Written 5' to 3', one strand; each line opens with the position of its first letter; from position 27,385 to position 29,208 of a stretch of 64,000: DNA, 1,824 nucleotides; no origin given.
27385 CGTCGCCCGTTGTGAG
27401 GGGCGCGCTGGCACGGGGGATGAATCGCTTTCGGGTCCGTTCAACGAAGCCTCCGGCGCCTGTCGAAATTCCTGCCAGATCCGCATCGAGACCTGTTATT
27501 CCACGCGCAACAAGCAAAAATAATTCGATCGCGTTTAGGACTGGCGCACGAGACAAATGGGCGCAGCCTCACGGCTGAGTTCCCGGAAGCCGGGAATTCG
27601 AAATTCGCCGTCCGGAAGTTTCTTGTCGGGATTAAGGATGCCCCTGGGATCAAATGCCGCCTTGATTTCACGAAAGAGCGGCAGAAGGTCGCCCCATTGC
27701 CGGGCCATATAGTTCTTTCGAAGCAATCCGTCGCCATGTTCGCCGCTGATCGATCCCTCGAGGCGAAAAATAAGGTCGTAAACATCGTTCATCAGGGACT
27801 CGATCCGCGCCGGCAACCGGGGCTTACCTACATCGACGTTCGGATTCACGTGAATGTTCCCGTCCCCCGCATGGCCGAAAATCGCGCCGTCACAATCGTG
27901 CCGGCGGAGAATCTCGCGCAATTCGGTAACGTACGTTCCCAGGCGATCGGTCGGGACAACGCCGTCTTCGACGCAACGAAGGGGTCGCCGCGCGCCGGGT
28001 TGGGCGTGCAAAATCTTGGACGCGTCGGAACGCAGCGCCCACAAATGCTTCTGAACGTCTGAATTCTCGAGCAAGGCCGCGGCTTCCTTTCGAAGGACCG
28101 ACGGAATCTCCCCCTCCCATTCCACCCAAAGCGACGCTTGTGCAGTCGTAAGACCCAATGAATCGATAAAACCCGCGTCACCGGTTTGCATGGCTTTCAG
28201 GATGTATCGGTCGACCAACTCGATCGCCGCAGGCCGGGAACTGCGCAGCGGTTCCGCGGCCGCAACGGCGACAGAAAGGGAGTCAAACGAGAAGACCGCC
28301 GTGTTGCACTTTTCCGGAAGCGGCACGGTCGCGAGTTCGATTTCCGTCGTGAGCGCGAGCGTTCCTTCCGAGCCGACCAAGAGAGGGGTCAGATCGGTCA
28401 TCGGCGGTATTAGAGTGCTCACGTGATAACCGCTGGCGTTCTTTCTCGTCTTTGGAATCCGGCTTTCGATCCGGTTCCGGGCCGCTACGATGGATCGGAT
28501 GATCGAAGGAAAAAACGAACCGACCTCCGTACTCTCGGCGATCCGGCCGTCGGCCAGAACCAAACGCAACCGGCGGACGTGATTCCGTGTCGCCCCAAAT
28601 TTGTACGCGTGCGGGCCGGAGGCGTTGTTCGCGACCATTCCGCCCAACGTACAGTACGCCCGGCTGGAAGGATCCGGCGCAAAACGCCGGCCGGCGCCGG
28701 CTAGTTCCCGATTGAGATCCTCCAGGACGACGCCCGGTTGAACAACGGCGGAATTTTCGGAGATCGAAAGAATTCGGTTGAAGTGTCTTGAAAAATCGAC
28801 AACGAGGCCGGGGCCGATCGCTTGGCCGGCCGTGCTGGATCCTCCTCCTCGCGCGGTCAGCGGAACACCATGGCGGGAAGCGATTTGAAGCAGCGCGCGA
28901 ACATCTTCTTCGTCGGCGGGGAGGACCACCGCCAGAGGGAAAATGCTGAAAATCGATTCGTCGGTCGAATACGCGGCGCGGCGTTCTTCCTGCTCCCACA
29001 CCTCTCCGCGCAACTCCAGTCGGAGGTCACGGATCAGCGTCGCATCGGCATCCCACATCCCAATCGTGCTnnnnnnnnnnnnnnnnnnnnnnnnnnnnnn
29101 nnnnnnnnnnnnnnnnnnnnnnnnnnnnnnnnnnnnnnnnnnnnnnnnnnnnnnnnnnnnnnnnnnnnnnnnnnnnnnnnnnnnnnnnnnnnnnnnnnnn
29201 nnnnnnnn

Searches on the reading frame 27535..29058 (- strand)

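Call 59: search_protein_families(library=ncbifam, proteins=[window:27535-29058:-], max_evalue=0.001)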
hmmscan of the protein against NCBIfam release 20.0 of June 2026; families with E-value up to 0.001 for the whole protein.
window:27535-29058:- (507 aa): 7 families
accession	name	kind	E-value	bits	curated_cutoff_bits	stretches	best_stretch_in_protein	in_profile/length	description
NF049975.1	2HglutDHaseYdiJ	equivalog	8.5e-83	278.7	1350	2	15-288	26-322/1018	D-2-hydroxyglutarate dehydrogenase YdiJ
TIGR00387.1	glcD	equivalog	2.8e-73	247.1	567.9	2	222-479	148-413/413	glycolate oxidase subunit GlcD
NF008408.0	PRK11230.1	equivalog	7.7e-51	173.1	897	2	217-482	200-473/499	glycolate oxidase subunit GlcD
NF008439.0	PRK11282.1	equivalog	6e-15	54.9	284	1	53-172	11-132/358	glycolate oxidase subunit GlcE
NF053785.1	DcplphribOxDprE1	equivalog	5.9e-11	42.2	500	1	48-176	22-150/449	decaprenylphosphoryl-beta-D-ribose oxidase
TIGR01678.1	FAD_lactone_ox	subfamily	4.9e-06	25.7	396.8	1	35-176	9-149/438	sugar 1,4-lactone oxidase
TIGR01679.1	bact_FAD_ox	subfamily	5.4e-06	25.6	292.25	1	40-180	11-147/419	FAD-linked oxidoreductase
